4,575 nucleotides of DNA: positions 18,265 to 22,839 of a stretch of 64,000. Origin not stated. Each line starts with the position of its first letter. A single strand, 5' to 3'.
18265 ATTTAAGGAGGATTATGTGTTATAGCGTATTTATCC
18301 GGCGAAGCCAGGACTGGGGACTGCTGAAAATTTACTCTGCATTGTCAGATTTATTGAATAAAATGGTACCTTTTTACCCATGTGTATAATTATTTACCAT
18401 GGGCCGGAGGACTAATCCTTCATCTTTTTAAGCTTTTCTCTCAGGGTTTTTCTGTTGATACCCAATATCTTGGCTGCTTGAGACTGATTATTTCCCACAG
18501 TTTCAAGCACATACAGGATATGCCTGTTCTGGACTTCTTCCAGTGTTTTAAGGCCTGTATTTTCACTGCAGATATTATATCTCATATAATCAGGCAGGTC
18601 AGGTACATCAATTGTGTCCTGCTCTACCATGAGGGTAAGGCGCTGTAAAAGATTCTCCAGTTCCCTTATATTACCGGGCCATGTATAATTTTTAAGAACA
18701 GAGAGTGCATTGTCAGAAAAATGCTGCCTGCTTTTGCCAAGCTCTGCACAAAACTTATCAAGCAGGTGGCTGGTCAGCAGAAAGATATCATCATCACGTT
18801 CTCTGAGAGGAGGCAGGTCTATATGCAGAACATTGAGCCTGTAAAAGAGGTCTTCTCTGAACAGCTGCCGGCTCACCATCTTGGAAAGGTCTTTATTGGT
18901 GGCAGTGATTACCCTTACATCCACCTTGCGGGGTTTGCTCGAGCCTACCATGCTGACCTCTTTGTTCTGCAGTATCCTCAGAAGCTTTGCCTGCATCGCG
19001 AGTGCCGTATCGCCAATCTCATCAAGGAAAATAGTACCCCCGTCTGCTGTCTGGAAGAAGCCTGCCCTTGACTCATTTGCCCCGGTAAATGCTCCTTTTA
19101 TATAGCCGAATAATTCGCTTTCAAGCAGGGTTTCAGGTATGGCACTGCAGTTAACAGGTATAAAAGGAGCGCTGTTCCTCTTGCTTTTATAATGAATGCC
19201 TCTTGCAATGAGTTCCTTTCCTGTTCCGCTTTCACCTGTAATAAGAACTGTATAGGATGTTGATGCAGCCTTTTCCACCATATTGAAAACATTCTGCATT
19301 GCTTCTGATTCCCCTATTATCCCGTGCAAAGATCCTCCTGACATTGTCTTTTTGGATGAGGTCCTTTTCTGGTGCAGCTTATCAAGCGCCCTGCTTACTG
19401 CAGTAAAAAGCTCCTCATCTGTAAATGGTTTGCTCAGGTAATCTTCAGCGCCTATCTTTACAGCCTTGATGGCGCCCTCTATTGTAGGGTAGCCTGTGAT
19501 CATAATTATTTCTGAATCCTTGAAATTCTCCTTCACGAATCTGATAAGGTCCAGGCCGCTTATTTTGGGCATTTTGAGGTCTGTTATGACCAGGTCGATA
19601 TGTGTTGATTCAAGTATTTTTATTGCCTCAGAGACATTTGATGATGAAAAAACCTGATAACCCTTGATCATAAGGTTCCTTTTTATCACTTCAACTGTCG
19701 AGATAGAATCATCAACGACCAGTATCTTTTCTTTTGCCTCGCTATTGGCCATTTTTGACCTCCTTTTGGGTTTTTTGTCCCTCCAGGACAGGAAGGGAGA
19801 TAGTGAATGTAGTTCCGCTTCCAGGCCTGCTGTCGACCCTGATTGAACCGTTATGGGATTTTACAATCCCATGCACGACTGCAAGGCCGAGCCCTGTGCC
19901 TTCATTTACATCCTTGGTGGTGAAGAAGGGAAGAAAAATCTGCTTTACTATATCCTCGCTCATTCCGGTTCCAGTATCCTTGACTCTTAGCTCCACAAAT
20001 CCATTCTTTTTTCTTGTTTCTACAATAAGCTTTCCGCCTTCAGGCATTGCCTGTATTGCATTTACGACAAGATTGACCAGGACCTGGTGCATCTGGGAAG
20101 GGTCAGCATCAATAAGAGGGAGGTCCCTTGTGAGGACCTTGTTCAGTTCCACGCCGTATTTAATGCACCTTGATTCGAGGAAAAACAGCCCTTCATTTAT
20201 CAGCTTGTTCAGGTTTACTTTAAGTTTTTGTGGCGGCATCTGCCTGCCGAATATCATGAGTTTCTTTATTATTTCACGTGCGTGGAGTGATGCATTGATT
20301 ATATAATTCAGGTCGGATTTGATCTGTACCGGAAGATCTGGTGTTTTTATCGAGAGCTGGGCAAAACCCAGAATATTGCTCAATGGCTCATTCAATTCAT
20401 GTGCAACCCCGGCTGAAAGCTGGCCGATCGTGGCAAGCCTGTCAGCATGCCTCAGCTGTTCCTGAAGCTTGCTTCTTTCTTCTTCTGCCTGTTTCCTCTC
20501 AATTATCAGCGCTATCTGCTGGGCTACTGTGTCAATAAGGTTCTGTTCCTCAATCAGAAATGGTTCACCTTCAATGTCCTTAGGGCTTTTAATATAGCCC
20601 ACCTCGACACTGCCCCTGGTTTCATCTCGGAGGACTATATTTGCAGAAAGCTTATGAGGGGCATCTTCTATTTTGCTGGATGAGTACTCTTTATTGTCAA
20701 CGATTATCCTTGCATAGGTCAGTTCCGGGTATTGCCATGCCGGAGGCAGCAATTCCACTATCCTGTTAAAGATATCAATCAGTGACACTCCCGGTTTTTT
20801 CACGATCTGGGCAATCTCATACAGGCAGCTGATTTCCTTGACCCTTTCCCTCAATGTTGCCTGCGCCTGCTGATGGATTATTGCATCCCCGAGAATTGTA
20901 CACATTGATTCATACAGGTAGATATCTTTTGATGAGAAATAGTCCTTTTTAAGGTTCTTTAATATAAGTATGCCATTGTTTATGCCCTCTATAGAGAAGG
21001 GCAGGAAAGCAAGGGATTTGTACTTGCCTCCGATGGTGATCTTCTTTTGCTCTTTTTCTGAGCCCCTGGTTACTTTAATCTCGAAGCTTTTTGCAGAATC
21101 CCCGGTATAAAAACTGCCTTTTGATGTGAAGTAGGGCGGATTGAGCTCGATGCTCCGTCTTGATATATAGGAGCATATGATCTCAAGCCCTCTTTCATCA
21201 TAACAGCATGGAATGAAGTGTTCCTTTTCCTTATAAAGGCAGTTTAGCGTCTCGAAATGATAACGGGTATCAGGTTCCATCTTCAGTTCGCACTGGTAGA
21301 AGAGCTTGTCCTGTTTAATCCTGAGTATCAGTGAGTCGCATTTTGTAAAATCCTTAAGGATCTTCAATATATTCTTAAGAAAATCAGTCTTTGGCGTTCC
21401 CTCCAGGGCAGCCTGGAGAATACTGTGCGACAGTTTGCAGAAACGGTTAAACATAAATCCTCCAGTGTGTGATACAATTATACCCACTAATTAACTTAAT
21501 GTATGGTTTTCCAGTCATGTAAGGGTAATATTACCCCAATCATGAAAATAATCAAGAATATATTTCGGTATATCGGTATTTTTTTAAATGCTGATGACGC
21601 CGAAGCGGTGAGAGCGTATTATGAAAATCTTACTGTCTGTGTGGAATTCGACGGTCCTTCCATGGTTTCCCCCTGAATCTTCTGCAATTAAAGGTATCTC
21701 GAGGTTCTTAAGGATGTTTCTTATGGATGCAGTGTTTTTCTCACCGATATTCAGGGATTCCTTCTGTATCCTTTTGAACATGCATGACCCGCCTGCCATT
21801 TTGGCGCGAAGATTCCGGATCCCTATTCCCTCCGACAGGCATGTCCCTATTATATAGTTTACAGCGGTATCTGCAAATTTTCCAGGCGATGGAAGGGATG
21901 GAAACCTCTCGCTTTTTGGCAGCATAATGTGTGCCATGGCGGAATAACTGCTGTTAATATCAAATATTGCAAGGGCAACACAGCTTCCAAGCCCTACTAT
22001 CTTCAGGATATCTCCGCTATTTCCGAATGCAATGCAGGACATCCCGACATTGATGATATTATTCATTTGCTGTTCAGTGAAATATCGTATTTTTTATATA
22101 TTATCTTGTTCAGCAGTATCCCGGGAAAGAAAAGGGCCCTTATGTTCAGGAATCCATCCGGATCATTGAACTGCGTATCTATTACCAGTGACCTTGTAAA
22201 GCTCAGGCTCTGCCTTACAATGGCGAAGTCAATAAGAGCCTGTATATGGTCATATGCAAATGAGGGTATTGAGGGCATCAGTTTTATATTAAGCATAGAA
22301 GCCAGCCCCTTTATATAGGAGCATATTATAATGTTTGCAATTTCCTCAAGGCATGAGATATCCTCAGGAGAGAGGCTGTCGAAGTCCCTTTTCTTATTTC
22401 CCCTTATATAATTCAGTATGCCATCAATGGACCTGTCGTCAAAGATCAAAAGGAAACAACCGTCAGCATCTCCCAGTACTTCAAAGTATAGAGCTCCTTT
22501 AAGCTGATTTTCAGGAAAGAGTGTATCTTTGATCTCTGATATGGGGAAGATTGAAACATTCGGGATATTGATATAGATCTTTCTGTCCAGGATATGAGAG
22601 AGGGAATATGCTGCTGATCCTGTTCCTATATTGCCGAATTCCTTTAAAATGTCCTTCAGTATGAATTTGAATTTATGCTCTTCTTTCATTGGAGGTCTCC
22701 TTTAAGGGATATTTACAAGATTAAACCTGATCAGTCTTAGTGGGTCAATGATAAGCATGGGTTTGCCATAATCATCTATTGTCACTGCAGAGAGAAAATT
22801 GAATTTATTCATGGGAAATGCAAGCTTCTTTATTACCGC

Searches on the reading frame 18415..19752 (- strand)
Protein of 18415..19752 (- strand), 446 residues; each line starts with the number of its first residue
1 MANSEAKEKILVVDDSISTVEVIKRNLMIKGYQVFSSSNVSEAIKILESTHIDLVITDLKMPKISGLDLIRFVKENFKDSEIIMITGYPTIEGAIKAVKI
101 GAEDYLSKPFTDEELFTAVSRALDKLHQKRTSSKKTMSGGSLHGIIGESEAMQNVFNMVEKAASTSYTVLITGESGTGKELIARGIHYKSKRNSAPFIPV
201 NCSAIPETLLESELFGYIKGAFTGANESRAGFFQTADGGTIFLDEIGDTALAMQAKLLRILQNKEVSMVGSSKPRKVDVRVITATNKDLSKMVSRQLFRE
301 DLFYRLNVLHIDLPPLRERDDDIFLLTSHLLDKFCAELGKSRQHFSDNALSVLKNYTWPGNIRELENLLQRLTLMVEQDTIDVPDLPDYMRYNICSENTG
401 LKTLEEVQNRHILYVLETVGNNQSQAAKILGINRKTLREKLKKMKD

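Call 18: search_protein_families(library=ncbifam, proteins=[window:18415-19752:-], max_evalue=1e-10)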
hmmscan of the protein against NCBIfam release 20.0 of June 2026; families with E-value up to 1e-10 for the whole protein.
window:18415-19752:- (446 aa): 82 families (the best 25 are shown)
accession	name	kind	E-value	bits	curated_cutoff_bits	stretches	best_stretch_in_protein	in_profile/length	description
TIGR01818.1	ntrC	equivalog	1.8e-129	432.6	558.6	1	10-392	1-383/463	nitrogen regulation protein NR(I)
NF008469.0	PRK11361.1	equivalog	8.1e-125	417.1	714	1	6-443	3-453/461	acetoacetate metabolism transcriptional regulator AtoC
TIGR02915.1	PEP_resp_reg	equivalog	7.7e-118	394.1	502.6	1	10-444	1-442/445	PEP-CTERM-box response regulator transcription factor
NF041552.1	TF_PrdR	equivalog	1.8e-115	386.5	795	1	114-443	239-575/577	sigma-54 dependent transcriptional regulator PrdR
NF007689.0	PRK10365.1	equivalog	2.9e-111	372.4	760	1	7-442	5-440/441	sigma-54-dependent response regulator transcription factor ZraR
NF041946.1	LuxO_transreg_Vib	equivalog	1.1e-110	370.6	800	1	13-439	2-430/463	quorum-sensing sigma-54 dependent transcriptional regulator LuxO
NF049963.1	RespRegFlgRCampy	domain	4.5e-109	365.1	750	1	29-444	23-427/429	fla regulon two-component system response regulator FlgR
TIGR01817.1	nifA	equivalog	1.3e-107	360.8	528.85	1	124-385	178-437/534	nif-specific transcriptional activator NifA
NF008176.1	PRK10923.1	equivalog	5.2e-106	355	620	1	8-398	4-393/469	nitrogen regulation protein NR(I)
NF011695.0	PRK15115.1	equivalog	8.6e-99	331.3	763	1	7-438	6-430/445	two-component system response regulator GlrR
NF050807.1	TransRegFlbDCaul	equivalog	2.3e-98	330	750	1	11-445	4-439/454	sigma-54-dependent transcriptional regulator FlbD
NF003451.0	PRK05022.1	equivalog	3.7e-98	329.5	476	1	125-443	170-507/512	nitric oxide reductase transcriptional regulator NorR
NF038308.1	RNA_repair_RtcR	equivalog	2e-97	327.2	650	1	96-443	128-515/530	RNA repair transcriptional activator RtcR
NF051870.1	NAssimRespRegNtrX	equivalog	2.3e-96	323.5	600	1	9-444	3-450/452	nitrogen assimilation response regulator NtrX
NF041906.1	V4R_TF_MobR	exception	1.1e-89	301.3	999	1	118-444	209-544/544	phenol degradation transcriptional regulator MobR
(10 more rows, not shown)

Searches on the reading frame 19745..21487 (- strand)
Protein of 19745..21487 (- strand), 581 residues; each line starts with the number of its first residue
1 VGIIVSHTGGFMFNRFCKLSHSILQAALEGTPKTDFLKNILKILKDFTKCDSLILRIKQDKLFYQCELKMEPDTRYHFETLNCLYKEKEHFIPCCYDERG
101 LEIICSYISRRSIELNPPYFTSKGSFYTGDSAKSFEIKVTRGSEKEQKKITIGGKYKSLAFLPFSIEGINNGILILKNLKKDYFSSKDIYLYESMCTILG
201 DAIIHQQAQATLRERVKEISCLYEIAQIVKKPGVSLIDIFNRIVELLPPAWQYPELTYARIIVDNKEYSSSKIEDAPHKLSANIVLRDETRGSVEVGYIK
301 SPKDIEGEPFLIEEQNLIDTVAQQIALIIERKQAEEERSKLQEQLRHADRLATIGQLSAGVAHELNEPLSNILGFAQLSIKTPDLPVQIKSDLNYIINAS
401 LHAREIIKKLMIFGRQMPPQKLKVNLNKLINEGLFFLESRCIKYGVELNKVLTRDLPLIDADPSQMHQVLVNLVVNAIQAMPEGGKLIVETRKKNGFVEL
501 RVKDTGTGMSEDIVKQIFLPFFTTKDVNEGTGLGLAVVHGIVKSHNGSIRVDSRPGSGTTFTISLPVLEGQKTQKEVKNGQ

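Call 18: search_protein_families(library=ncbifam, proteins=[window:19745-21487:-], max_evalue=1e-10)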
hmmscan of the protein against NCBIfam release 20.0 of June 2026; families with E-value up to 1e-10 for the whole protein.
window:19745-21487:- (581 aa): 68 families (the best 25 are shown)
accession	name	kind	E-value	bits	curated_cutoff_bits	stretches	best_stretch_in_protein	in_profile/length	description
NF008468.0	PRK11360.1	equivalog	3.4e-68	230.5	646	1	305-573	348-614/616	two-component system sensor histidine kinase AtoS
NF010411.0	PRK13837.1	equivalog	3.9e-61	207.1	647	1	313-576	409-684/828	two-component system VirA-like sensor kinase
NF007688.0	PRK10364.1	equivalog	5.4e-57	193.5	479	1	321-574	208-458/460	two-component system sensor histidine kinase ZraS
NF046020.1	HisKinCckABruc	equivalog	1.3e-48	165.5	1000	1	336-574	462-714/868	cell cycle histidine kinase CckA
NF052574.1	HisKinEspCMyxo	equivalog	1.7e-46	158.8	1200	1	338-578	401-648/785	serine histidine kinase EspC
NF046026.1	HisKinCckACaul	equivalog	1e-44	152.8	1000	1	338-575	286-540/678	cell cycle histidine kinase CckA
NF038348.1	T2SS_HK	subfamily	2.6e-44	151.6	450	1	394-567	402-573/574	histidine kinase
NF052573.1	HisKinEspAMyxo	equivalog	3.7e-41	141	1400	1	317-571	348-615/755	serine histidine kinase EspA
NF010076.0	PRK13557.1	subfamily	1.5e-39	135.9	631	1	338-577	147-404/540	histidine kinase famiy protein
NF053867.1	SprKinKinDBac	equivalog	2.4e-38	131.9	775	1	328-568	265-498/500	sporulation kinase KinD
NF047466.1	hybrid_RR_LvrB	exception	3.8e-36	125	500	1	331-567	129-376/377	hybrid histidine kinase/response regulator LvrB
NF046044.1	PnpS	equivalog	3.2e-35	121.9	400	1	359-566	175-390/390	two-component system histidine kinase PnpS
NF041777.1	sens_FixL_Rhizob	equivalog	9.3e-35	120.2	850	1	329-568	237-482/485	sensor protein FixL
NF047497.1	HK_LIC_12097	equivalog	9.3e-34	116.7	500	1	311-567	114-366/367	LIC_12097 family sensor histidine kinase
NF006800.0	PRK09303.1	equivalog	3.6e-31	108.5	342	1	334-572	137-382/383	histidine kinase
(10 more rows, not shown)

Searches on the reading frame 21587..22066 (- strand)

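Call 18: search_protein_families(library=ncbifam, proteins=[window:21587-22066:-], max_evalue=1e-10)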
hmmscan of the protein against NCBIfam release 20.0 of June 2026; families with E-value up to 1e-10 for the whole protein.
window:21587-22066:- (160 aa): 8 families
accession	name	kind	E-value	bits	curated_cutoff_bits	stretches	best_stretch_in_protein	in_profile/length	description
NF041119.1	CheD_Thtga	equivalog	7.5e-38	130.4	240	1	4-151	4-147/160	chemoreceptor glutamine deamidase/glutamate methylesterase CheD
NF010015.0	PRK13490.1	equivalog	7.5e-36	123.6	251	1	4-157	5-159/162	chemoreceptor glutamine deamidase CheD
NF010018.0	PRK13495.1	equivalog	7.1e-33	114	243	1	4-152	5-147/159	chemoreceptor glutamine deamidase CheD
NF010013.0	PRK13487.1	equivalog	1.5e-19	70.2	223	1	20-145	40-162/201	chemoreceptor glutamine deamidase CheD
NF010020.0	PRK13498.1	equivalog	7.6e-17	61.7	236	1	14-145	19-150/168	chemoreceptor glutamine deamidase CheD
NF010014.0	PRK13489.1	equivalog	3.4e-15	56.9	290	1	17-147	32-162/238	chemoreceptor glutamine deamidase CheD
NF010019.0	PRK13497.1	equivalog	1.3e-13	51.1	313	1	21-143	26-145/184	chemoreceptor glutamine deamidase CheD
NF010017.0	PRK13494.1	equivalog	5e-12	45.7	285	1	24-140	31-144/163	chemoreceptor glutamine deamidase CheD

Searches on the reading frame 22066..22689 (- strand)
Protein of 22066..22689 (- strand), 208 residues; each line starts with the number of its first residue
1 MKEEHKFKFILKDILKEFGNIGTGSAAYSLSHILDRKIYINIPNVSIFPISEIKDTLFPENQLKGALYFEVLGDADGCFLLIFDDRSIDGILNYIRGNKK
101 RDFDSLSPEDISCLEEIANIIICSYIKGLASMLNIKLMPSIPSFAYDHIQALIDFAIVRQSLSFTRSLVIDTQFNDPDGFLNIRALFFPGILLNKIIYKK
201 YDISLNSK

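Call 18: search_protein_families(library=ncbifam, proteins=[window:22066-22689:-], max_evalue=1e-10)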
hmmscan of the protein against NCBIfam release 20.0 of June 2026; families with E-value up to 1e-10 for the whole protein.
window:22066-22689:- (208 aa): 2 families
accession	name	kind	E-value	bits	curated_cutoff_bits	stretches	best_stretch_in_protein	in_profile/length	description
NF041093.1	CheC_Thtogales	equivalog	4.4e-31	108.4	250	1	12-175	8-171/201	CheY-P phosphatase CheC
NF005995.1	PRK08119.1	equivalog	4.2e-11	42.9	218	1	3-142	30-167/376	flagellar motor switch phosphatase FliY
